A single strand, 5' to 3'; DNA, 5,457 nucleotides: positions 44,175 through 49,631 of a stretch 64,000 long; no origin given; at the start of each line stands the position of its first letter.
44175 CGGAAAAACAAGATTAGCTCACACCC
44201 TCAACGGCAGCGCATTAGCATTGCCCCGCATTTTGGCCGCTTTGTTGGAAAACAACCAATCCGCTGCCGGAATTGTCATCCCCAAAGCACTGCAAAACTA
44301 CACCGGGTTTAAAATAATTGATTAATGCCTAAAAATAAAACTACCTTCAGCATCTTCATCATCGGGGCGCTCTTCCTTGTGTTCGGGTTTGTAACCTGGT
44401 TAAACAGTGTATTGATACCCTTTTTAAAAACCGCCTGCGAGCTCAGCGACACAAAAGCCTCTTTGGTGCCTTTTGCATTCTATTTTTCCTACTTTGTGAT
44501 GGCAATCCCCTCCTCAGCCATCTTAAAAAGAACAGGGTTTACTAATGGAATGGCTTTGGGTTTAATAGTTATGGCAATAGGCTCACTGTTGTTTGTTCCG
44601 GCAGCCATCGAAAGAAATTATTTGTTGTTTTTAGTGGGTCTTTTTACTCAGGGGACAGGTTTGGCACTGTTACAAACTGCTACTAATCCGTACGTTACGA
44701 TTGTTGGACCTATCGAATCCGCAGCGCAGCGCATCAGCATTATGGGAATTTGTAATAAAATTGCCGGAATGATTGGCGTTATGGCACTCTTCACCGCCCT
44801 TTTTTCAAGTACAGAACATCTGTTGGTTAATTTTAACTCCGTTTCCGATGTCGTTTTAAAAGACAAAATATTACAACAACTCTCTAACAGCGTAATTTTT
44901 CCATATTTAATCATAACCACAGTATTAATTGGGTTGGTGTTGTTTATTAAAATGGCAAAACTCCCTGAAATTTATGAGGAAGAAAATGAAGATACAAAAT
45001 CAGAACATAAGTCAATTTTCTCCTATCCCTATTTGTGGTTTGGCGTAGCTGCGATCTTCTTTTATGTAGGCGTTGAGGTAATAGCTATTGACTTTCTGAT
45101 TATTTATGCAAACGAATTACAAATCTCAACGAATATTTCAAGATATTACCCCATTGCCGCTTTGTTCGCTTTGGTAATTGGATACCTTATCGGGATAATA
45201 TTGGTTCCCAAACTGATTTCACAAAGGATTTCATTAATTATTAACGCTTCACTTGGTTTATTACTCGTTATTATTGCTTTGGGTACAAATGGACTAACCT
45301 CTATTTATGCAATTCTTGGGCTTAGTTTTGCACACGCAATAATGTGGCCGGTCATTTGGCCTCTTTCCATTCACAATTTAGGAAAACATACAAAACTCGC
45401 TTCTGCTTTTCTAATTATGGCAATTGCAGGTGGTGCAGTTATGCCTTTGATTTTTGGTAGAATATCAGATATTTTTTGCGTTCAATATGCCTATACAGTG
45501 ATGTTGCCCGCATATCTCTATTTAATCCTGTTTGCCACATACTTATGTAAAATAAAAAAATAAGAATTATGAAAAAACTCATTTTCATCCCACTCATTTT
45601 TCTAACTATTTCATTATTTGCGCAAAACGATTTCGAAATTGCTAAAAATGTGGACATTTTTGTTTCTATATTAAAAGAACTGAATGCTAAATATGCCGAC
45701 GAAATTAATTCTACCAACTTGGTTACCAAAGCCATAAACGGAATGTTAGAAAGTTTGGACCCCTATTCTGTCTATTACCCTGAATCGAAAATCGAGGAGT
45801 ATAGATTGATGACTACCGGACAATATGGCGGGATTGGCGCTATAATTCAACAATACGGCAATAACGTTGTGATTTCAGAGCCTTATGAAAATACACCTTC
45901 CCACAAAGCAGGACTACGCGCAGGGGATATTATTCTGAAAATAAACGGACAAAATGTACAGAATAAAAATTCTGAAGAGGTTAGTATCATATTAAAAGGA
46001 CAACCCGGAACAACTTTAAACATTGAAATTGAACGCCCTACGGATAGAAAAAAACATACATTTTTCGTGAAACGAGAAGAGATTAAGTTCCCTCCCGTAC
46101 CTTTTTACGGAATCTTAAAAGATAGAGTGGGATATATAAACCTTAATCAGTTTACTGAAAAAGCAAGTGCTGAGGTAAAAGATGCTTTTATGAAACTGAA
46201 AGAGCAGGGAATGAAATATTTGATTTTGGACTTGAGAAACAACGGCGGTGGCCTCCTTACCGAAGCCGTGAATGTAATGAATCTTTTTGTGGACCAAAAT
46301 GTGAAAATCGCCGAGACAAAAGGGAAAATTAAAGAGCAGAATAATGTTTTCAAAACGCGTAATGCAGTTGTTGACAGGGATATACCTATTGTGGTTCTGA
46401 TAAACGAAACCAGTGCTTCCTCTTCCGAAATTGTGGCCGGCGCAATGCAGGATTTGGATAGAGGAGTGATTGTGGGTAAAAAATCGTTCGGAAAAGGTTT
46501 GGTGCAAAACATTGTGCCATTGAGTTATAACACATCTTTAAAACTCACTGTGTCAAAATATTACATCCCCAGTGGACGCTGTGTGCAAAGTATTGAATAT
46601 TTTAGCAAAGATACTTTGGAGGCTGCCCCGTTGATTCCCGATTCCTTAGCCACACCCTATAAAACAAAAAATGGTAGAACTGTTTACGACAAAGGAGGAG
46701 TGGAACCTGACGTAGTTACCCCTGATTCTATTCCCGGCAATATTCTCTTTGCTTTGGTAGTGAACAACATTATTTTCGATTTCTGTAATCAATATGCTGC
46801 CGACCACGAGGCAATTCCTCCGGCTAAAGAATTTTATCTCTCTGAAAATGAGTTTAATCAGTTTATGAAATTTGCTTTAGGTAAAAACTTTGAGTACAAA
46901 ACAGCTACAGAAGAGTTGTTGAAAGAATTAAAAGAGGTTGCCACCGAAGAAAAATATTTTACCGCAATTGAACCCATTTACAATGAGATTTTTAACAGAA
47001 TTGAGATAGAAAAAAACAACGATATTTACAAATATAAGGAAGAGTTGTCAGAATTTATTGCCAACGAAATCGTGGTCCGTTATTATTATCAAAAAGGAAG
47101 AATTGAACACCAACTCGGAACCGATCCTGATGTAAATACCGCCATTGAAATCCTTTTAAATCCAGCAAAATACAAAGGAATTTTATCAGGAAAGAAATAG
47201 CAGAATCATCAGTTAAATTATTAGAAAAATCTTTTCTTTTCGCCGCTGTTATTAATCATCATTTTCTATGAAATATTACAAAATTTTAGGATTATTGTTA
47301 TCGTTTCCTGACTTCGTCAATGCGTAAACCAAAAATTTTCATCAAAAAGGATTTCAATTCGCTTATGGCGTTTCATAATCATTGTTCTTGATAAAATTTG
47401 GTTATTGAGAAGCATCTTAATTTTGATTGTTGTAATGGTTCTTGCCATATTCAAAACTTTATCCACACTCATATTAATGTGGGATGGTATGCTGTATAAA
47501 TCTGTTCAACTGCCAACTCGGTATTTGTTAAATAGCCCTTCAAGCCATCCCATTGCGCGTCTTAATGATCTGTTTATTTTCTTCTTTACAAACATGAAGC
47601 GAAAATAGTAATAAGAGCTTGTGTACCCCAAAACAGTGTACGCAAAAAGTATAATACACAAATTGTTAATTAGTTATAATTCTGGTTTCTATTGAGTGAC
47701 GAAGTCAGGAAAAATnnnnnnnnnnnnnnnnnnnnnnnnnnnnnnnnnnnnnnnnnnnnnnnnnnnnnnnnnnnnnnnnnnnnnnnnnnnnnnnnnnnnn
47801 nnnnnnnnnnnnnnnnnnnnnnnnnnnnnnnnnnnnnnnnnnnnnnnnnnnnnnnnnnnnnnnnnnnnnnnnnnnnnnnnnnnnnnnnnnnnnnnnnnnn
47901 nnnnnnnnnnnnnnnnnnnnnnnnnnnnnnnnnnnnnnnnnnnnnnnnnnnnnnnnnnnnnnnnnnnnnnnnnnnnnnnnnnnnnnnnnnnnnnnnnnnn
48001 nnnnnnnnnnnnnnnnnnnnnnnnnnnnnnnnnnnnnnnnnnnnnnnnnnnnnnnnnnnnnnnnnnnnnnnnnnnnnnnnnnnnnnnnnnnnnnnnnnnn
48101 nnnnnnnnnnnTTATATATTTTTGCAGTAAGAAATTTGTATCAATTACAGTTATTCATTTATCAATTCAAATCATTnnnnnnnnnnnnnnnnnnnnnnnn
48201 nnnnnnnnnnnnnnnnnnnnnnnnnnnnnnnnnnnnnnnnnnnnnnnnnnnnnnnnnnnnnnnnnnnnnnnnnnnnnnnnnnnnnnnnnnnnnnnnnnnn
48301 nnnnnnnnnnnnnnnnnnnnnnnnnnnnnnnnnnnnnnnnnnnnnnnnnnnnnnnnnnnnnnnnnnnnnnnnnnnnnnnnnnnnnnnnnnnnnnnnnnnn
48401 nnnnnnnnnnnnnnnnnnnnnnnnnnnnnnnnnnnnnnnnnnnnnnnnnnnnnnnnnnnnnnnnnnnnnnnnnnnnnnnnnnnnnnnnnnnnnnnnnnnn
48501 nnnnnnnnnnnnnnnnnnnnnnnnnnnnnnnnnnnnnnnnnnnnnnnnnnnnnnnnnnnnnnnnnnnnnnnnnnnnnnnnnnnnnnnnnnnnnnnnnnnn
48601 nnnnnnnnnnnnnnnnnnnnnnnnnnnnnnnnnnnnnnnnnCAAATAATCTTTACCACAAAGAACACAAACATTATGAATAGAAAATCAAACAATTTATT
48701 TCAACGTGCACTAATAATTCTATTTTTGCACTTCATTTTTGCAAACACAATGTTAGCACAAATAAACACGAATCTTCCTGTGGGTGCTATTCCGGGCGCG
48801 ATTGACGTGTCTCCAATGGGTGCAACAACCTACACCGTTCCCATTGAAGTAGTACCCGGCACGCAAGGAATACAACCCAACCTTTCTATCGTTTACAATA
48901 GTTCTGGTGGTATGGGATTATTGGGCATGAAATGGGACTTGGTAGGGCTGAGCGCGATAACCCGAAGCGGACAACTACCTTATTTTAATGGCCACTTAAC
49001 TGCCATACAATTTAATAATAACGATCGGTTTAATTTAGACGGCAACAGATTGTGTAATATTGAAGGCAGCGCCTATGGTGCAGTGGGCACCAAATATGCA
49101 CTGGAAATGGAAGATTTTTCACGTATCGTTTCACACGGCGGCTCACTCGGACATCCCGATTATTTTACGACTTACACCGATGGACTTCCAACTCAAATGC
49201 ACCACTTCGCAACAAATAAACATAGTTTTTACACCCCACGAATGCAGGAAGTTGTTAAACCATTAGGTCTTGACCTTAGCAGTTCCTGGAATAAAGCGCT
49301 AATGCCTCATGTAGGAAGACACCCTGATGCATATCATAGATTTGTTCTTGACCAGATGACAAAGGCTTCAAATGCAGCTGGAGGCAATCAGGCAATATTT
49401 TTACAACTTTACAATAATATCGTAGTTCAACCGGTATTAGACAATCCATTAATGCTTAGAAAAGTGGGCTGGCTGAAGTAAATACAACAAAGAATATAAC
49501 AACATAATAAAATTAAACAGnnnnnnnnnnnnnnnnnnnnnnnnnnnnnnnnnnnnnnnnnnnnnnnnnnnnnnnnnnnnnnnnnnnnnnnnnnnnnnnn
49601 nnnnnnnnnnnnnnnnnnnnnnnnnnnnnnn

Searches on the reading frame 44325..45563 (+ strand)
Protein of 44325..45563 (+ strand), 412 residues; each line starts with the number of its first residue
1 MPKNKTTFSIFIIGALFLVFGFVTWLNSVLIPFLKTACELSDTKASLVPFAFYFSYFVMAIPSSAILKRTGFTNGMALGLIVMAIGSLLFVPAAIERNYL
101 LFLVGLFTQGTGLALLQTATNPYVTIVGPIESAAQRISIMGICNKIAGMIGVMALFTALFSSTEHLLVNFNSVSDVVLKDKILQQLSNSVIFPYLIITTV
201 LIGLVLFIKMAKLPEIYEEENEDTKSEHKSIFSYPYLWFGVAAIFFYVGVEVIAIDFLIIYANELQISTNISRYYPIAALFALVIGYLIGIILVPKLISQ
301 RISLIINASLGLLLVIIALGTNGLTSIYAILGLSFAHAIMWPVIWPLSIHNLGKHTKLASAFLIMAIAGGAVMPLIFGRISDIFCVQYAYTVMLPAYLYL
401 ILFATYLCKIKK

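Call 6: search_protein_families(library=ncbifam, proteins=[window:44325-45563:+], max_evalue=0.01)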
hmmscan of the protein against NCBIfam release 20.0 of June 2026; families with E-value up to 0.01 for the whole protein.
window:44325-45563:+ (412 aa): 5 families
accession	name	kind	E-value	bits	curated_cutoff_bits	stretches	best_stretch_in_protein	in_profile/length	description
NF046060.1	NagP_SO3503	equivalog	7.9e-96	321.6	625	2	7-326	5-318/423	N-acetylglucosamine MFS transporter NagP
TIGR01272.1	gluP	subfamily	1.1e-68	232.1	202.55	1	90-402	1-309/310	glucose/galactose MFS transporter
TIGR00885.1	fucP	equivalog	1.6e-62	212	280.4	1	12-403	7-401/410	L-fucose:H+ symporter permease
NF007524.0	PRK10133.1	equivalog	9.5e-48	163.1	427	1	11-403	29-426/438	L-fucose:H+ symporter permease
TIGR00893.1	2A0114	subfamily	0.00067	18.7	395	0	19-393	4-384/399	D-galactonate transporter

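Call 7: search_protein_families(library=pfam, proteins=[window:44325-45563:+], max_evalue=0.01)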
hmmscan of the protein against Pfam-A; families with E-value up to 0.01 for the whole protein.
window:44325-45563:+ (412 aa): 2 families
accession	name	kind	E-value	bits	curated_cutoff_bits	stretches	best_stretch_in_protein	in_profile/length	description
PF07690.21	MFS_1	-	4.2e-21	75.7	33.4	1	16-372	4-345/347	Major Facilitator Superfamily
PF08552.16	Kei1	-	0.0056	16.9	25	1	129-197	7-75/181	Inositolphosphorylceramide synthase subunit Kei1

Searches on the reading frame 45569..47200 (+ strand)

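Call 6: search_protein_families(library=ncbifam, proteins=[window:45569-47200:+], max_evalue=0.01)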
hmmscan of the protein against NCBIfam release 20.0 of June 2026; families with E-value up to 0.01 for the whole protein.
window:45569-47200:+ (543 aa): 23 families
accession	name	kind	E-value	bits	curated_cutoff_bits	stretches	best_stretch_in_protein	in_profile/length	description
TIGR00225.1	prc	subfamily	7.3e-82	275.1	218.6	1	47-340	10-304/335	C-terminal processing peptidase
TIGR03900.1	prc_long_Delta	hypoth_equivalog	1.1e-78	265.3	660.95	1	53-342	106-396/973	MXAN_5808 family serine peptidase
NF052377.1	lmo1851_S41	exception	1.9e-71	241.1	725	1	31-339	50-356/468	lmo1851 family serine protease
NF045590.1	Cterm_S41_CtpC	exception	1.2e-64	218.7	665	1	47-340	75-368/418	carboxyl-terminal processing protease CtpC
NF045588.1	Cterm_S41_CtpA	exception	1.2e-61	208.8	625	1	45-362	68-388/401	carboxyl-terminal processing protease CtpA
NF045589.1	Cterm_S41_CtpB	exception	1e-60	205.6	633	1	47-338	76-368/416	carboxyl-terminal processing protease CtpB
NF045591.1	Cterm_S41_CtpZ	exception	3.6e-54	184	525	1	44-342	67-366/403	carboxyl-terminal processing protease CtpZ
NF051464.1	tail_spec_CT441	exception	3.5e-47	161.5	700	1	41-341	201-516/645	tail-specific protease Tsp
NF008388.1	PRK11186.1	exception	5.2e-38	130.9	825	1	44-315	203-483/663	carboxy terminal-processing peptidase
NF058627.1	S41_Gfo1087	equivalog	2.3e-17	63.1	455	1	106-309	141-366/489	GFO_1087 family putative carboxy terminal peptidase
NF033424.1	chlamy_CPAF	equivalog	2.3e-10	39.7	250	2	273-310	458-495/564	protease-like activity factor CPAF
TIGR02037.1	degP_htrA_DO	subfamily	1.8e-08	33.8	416.2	1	99-169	260-329/434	Do family serine endopeptidase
TIGR00054.1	TIGR00054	equivalog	2.7e-08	33.1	147.55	1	93-199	195-300/421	RIP metalloprotease RseP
NF041521.1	HhoA_HhoB_HtrA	equivalog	3.8e-08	33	450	1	98-162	263-326/335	HhoA/HhoB/HtrA family serine endopeptidase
NF047968.1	SerProtHtrA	equivalog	7.3e-08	32.1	470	1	98-160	289-350/357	serine protease HtrA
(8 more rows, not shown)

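Call 7: search_protein_families(library=pfam, proteins=[window:45569-47200:+], max_evalue=0.01)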
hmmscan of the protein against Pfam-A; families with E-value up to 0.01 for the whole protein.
window:45569-47200:+ (543 aa): 6 families
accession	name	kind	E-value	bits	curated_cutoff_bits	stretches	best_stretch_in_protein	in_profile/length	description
PF03572.23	Peptidase_S41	-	8.1e-52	175.6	24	1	186-341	1-156/165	Peptidase family S41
PF17820.7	PDZ_6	-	2.2e-12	47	27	1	101-156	1-54/54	PDZ domain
PF13180.12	PDZ_2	-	3.7e-12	46.8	27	1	87-162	1-75/80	PDZ domain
PF00595.29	PDZ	-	7.9e-10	39.4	23.2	1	87-154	10-80/81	PDZ domain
PF22694.1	CtpB_N-like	-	2.3e-06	28.4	27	1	38-70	48-81/85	Activating protease CtpB N-terminal domain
PF14685.13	PDZ_Tricorn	-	0.0029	18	25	1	105-162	27-84/88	Tricorn protease PDZ domain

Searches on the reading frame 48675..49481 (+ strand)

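Call 28: search_protein_families(library=pfam, proteins=[window:48675-49481:+], max_evalue=0.001)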
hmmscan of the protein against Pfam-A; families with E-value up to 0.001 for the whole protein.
window:48675-49481:+ (268 aa): 2 families
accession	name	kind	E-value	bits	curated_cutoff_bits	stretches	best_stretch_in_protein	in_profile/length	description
PF14412.12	AHH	-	4.3e-09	36.8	22.3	1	168-240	12-95/111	A nuclease family of the HNH/ENDO VII superfamily with conserved AHH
PF03534.18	SpvB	-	6e-08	32.7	22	1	47-105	3-62/287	Salmonella virulence plasmid 65kDa B protein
